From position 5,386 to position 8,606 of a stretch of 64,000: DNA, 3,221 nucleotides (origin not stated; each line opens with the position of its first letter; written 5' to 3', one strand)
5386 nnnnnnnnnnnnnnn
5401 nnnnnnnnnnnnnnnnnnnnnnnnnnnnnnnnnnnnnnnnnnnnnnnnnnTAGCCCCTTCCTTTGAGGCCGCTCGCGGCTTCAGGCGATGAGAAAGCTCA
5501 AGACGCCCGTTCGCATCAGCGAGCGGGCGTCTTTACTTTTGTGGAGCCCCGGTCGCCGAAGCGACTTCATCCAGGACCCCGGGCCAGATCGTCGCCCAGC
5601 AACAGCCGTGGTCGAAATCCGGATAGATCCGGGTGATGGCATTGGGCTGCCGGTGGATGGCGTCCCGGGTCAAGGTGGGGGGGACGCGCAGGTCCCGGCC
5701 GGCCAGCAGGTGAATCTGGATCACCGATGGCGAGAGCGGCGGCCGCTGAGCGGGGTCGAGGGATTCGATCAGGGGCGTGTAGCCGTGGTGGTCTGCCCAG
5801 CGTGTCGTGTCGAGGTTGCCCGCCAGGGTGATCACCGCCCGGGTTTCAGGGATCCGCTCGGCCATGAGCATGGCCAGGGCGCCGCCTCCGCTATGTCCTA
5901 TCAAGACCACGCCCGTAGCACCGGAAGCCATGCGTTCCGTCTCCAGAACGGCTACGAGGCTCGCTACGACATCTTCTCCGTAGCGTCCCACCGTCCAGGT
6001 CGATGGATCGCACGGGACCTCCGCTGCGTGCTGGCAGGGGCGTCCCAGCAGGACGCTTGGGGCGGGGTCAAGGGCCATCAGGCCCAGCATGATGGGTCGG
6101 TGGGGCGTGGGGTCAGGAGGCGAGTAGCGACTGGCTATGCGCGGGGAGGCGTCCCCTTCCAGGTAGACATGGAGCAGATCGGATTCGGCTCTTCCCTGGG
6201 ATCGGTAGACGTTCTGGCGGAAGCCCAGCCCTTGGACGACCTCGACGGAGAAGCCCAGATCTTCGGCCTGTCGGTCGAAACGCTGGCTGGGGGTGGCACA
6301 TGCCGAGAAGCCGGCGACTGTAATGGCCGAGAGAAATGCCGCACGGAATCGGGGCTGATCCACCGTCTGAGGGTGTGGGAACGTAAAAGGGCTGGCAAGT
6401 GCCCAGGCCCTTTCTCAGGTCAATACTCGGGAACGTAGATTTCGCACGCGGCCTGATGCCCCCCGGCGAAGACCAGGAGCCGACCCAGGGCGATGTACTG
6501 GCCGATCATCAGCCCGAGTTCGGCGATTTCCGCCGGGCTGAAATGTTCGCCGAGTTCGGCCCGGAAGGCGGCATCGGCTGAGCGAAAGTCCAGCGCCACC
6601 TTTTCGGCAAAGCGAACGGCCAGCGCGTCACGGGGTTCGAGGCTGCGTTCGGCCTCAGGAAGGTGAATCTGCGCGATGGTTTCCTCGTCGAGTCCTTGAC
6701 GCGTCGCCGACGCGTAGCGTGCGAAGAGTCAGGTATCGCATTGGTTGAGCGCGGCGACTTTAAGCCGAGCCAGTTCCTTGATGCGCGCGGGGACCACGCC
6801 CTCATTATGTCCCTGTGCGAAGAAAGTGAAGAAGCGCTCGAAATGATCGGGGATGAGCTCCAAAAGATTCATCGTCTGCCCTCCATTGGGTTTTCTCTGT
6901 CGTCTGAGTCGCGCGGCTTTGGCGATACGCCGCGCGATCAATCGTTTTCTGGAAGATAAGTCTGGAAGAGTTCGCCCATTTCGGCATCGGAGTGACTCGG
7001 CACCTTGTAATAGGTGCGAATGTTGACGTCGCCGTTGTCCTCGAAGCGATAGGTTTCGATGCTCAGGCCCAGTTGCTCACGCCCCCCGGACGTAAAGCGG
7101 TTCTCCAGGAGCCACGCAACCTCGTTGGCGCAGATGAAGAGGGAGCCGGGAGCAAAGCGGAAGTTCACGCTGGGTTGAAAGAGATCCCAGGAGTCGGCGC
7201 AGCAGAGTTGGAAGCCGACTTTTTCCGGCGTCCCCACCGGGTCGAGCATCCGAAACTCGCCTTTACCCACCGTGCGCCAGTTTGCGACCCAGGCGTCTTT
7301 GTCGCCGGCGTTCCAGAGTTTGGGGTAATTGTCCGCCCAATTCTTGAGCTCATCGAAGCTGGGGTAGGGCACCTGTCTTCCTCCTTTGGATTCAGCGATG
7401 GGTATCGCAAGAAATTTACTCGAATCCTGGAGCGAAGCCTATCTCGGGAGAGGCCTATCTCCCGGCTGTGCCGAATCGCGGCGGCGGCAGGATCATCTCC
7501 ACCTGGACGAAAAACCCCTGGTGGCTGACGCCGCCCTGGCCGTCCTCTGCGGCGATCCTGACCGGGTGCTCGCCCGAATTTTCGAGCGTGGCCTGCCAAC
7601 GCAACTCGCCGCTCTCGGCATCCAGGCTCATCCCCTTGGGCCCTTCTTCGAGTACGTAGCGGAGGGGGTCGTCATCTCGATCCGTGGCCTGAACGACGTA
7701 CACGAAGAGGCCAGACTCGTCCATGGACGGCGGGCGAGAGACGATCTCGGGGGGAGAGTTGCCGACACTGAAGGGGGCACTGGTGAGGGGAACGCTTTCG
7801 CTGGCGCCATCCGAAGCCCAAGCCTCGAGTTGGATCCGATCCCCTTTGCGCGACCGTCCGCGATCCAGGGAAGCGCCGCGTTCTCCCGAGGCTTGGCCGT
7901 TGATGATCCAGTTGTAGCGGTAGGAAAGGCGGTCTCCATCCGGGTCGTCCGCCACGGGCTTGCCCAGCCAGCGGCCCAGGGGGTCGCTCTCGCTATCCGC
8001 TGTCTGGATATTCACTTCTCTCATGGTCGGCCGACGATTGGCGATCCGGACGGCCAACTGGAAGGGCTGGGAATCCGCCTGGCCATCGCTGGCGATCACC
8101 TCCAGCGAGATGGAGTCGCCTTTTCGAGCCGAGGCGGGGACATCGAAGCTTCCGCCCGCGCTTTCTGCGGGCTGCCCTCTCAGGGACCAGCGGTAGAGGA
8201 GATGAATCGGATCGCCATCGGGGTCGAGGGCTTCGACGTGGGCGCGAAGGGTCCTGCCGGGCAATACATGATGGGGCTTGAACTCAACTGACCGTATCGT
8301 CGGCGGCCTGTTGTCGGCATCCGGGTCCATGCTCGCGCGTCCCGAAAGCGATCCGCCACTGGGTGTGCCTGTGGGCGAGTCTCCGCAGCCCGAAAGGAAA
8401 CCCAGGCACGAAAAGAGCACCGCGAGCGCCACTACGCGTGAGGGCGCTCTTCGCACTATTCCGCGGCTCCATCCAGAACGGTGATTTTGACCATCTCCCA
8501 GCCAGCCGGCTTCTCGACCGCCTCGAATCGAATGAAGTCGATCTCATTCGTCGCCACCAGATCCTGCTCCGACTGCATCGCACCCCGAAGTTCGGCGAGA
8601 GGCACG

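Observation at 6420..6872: In-frame UGA at the second Cys of the CxxC motif of an AhpD/CMD-family gene plus a SECIS-like hairpin: probable CxxU selenoprotein truncated by ORF calling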

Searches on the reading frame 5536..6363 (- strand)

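Call 37: search_protein_families(library=pfam, proteins=[window:5536-6363:-], max_evalue=0.001)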
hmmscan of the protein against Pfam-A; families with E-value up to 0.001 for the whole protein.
window:5536-6363:- (276 aa): 2 families
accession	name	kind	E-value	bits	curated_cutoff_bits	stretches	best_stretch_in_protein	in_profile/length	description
PF12697.13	Abhydrolase_6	-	6.7e-05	24.1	26.3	1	121-230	46-120/217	Alpha/beta hydrolase family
PF00561.26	Abhydrolase_1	-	0.00018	21.7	25.8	1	134-186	53-109/245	alpha/beta hydrolase fold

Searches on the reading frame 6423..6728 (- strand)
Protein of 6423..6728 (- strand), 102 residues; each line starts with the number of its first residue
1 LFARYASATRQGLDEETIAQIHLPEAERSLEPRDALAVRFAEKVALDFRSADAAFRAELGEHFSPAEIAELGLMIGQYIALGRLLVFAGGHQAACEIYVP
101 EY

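Call 4: search_protein_families(library=pfam, proteins=[window:6423-6728:-], max_evalue=1)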
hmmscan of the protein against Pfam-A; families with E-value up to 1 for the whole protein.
seq(102 aa): 1 family
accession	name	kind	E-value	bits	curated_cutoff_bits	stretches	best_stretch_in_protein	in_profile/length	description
PF25426.1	AAA_lid_BCS1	-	0.18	12.2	27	1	32-68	16-40/60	Mitochondrial chaperone BCS1-like, ATPase lid domain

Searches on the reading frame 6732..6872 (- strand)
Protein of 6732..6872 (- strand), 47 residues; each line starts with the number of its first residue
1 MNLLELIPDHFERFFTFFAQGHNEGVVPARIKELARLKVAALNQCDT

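Call 4: search_protein_families(library=pfam, proteins=[window:6732-6872:-], max_evalue=1)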
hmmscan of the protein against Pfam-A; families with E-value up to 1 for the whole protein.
seq(47 aa): 1 family
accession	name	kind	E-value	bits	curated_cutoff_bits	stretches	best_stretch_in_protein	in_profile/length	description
PF02627.25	CMD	-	0.0036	17.7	23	1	8-46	1-39/84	Carboxymuconolactone decarboxylase family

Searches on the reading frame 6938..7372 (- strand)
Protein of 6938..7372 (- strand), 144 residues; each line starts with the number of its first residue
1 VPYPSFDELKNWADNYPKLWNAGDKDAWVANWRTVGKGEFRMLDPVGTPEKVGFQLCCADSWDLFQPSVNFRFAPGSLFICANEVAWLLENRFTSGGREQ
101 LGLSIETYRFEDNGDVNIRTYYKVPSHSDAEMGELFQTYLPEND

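Call 37: search_protein_families(library=pfam, proteins=[window:6941-7372:-], max_evalue=0.001)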
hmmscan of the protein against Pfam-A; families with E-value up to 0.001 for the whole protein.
window:6941-7372:- (144 aa): 0 families

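Call 67: find_encoding_contigs(protein=window:6938-7372:-, flank=10000, max_places=3)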
Protein window:6938-7372:- (144 aa): 1 contig read that carries it; 1 place shown.
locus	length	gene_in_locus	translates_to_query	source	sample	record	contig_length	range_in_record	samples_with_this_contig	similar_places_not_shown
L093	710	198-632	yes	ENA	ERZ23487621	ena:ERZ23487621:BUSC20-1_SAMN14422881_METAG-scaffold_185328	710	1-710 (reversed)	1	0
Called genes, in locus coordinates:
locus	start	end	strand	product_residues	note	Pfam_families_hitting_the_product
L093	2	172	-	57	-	?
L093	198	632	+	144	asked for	-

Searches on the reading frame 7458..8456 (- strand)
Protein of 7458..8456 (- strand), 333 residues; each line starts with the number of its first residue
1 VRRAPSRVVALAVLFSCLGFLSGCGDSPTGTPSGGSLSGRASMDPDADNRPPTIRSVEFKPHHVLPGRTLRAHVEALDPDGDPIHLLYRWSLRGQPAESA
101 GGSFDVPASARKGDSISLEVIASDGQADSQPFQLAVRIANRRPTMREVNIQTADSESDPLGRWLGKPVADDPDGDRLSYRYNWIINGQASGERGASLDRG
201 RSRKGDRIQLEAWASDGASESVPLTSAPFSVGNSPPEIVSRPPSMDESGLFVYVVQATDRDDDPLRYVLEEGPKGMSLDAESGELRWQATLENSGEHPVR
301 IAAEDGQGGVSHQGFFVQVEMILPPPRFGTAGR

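Call 37: search_protein_families(library=pfam, proteins=[window:7458-8456:-], max_evalue=0.001)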
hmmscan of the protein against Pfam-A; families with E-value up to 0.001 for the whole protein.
window:7458-8456:- (333 aa): 2 families
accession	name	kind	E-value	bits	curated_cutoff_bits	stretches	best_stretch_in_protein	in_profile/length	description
PF17963.7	Big_9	-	4.3e-08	34.4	23.6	0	233-313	1-84/89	Bacterial Ig domain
PF05345.18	He_PIG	-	6.3e-06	27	24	1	246-319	14-95/96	Putative Ig domain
